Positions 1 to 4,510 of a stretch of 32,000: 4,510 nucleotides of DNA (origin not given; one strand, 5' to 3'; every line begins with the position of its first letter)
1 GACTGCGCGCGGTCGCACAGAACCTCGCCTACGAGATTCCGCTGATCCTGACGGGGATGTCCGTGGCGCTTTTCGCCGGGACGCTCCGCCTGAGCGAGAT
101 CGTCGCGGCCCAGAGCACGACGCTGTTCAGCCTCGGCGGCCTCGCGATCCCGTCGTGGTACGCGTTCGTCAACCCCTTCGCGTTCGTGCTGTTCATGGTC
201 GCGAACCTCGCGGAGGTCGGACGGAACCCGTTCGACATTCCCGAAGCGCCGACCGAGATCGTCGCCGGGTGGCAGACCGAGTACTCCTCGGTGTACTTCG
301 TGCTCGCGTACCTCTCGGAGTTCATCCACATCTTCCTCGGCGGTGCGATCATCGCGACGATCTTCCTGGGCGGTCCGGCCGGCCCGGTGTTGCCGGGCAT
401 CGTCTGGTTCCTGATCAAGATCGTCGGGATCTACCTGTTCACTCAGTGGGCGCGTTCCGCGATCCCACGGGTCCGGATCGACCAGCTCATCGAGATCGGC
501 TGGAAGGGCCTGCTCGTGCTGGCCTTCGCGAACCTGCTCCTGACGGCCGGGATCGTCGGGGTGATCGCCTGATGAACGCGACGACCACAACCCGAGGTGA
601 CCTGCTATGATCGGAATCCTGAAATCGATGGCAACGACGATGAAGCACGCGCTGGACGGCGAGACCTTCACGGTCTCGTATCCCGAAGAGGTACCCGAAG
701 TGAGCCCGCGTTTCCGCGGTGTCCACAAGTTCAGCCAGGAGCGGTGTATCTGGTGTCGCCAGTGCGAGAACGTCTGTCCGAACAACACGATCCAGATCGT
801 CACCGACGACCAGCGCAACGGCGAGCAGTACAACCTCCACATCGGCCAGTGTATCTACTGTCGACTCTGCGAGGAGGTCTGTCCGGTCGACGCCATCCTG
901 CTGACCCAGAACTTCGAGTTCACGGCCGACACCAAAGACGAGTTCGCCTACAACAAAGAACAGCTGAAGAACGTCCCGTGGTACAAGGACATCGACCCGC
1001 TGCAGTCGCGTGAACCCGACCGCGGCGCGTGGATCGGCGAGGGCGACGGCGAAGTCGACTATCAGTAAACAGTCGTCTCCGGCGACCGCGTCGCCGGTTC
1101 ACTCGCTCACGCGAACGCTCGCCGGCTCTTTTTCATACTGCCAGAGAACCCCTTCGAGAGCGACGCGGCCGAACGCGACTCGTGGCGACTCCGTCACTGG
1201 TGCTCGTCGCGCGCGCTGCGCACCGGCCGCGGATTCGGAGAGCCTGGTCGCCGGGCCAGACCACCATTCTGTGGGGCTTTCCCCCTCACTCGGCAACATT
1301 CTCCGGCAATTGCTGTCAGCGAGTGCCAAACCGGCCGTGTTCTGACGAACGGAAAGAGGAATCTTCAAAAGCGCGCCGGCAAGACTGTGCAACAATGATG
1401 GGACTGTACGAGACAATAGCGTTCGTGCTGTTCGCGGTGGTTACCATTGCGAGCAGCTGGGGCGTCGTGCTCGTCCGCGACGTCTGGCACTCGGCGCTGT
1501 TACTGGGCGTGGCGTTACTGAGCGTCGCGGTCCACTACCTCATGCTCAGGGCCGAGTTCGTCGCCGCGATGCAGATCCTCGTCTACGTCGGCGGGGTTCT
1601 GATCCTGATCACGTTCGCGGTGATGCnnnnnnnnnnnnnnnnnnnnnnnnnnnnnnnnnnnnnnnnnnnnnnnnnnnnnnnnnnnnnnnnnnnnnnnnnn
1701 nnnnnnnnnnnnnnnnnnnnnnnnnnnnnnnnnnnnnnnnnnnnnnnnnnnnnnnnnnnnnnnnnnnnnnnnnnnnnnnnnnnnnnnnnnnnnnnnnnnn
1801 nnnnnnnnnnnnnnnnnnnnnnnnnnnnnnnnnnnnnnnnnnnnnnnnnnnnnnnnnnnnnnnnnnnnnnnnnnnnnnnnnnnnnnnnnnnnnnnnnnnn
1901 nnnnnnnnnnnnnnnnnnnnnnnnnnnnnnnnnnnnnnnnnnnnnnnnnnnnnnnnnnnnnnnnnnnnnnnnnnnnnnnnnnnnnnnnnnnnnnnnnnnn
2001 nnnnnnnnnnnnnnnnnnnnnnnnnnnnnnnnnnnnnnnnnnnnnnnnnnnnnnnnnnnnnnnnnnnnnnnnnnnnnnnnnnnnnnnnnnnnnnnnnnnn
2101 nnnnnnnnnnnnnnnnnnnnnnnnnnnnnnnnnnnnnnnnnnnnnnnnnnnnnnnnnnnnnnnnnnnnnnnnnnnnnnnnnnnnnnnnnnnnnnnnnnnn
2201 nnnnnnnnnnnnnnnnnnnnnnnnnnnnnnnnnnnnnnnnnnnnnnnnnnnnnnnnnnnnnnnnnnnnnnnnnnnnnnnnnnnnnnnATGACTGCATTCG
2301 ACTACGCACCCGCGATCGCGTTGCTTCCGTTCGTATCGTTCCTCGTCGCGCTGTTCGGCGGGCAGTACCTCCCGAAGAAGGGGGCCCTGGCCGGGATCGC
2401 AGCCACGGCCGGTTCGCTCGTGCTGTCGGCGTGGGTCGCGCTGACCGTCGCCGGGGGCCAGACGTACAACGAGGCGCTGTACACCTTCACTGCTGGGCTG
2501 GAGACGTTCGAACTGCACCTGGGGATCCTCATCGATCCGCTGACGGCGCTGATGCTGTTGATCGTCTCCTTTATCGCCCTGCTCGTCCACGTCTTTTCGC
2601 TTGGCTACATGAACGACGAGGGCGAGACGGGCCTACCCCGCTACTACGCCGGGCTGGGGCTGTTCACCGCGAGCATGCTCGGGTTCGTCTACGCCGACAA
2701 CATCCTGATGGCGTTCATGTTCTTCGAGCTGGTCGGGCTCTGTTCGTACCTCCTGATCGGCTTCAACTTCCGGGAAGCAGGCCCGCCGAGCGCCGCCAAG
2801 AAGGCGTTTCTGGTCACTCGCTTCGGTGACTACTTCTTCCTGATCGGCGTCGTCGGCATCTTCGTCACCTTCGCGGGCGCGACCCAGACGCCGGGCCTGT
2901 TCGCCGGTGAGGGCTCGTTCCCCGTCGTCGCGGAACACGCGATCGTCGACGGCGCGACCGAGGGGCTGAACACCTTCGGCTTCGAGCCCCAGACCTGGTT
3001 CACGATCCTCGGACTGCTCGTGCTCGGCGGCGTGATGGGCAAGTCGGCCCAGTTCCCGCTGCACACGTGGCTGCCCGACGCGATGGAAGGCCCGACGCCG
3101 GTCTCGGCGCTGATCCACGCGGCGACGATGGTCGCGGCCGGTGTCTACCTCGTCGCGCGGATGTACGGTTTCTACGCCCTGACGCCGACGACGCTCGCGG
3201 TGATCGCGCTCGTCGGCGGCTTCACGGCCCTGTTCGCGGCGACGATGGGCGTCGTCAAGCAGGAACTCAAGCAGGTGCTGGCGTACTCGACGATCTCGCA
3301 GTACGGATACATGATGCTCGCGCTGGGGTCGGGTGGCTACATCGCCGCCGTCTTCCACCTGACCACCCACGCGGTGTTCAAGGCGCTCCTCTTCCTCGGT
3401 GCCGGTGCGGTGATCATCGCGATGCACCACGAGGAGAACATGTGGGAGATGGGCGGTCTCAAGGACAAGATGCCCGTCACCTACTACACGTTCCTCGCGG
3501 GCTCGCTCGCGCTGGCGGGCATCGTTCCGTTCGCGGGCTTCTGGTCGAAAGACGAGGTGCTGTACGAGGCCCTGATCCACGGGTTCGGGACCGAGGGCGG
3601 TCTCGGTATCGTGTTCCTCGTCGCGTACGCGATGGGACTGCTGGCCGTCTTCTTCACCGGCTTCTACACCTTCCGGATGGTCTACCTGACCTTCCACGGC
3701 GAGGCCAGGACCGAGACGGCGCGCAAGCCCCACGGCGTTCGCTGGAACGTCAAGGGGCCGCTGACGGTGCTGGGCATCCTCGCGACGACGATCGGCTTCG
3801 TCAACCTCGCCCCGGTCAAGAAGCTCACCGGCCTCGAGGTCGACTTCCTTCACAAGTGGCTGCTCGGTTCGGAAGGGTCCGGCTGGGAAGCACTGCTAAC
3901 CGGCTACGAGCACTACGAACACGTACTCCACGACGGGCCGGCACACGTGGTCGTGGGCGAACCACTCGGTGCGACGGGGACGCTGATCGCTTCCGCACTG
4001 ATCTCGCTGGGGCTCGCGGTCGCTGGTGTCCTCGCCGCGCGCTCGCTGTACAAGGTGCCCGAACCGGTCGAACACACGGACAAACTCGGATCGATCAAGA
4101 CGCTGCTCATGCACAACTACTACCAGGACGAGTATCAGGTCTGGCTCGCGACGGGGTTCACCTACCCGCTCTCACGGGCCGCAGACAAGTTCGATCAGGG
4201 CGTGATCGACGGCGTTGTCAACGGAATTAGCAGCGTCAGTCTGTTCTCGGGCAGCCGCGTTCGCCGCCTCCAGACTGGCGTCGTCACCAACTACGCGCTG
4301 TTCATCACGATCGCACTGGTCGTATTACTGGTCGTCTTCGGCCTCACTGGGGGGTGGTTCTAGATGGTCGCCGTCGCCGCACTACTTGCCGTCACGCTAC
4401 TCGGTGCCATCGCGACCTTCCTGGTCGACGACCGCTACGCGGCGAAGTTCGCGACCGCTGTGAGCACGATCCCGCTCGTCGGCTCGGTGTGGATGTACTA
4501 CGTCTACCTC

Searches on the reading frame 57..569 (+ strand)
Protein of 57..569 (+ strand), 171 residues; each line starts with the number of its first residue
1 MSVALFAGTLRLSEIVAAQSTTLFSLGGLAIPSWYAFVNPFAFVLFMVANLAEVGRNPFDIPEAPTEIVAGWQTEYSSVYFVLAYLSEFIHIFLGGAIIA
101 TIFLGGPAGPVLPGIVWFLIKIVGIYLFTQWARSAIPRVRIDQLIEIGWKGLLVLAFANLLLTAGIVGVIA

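Call 42: search_protein_families(library=pfam, proteins=[window:57-569:+], max_evalue=0.00001)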
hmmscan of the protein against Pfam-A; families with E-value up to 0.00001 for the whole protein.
window:57-569:+ (171 aa): 1 family
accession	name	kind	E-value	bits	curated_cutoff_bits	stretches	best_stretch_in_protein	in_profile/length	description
PF00146.26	NADHdh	-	2.1e-48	165.6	27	1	1-164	148-298/298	NADH dehydrogenase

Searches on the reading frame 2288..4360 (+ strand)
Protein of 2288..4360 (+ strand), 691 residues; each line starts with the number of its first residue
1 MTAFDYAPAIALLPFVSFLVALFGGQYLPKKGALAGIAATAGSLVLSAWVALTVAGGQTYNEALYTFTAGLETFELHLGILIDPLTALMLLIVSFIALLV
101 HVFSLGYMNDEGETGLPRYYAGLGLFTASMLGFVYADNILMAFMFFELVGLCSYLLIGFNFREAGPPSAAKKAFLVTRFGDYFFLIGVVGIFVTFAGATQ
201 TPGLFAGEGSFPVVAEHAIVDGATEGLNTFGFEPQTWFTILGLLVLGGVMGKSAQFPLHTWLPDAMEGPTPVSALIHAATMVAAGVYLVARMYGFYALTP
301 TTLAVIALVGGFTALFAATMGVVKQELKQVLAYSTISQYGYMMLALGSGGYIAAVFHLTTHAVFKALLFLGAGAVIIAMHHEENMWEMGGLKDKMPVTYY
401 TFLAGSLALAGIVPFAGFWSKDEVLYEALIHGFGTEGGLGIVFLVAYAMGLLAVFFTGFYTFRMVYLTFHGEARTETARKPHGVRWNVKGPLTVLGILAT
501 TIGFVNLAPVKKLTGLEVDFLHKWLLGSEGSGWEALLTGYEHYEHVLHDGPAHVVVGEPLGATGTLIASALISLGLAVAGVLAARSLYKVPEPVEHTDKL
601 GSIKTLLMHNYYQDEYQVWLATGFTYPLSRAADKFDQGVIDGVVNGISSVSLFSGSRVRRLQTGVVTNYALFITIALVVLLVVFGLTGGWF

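Call 42: search_protein_families(library=pfam, proteins=[window:2288-4360:+], max_evalue=0.00001)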
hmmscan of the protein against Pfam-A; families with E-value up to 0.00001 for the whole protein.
window:2288-4360:+ (691 aa): 2 families
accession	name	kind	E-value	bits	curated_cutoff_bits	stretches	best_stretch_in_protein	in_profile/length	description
PF00361.26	Proton_antipo_M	-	1.9e-71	241.1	21.5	1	136-429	1-276/294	NADH:quinone oxidoreductase/Mrp antiporter, TM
PF00662.26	Proton_antipo_N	-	5.5e-17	61.8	24.5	1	72-120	5-51/51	NADH-Ubiquinone oxidoreductase (complex I), chain 5 N-terminus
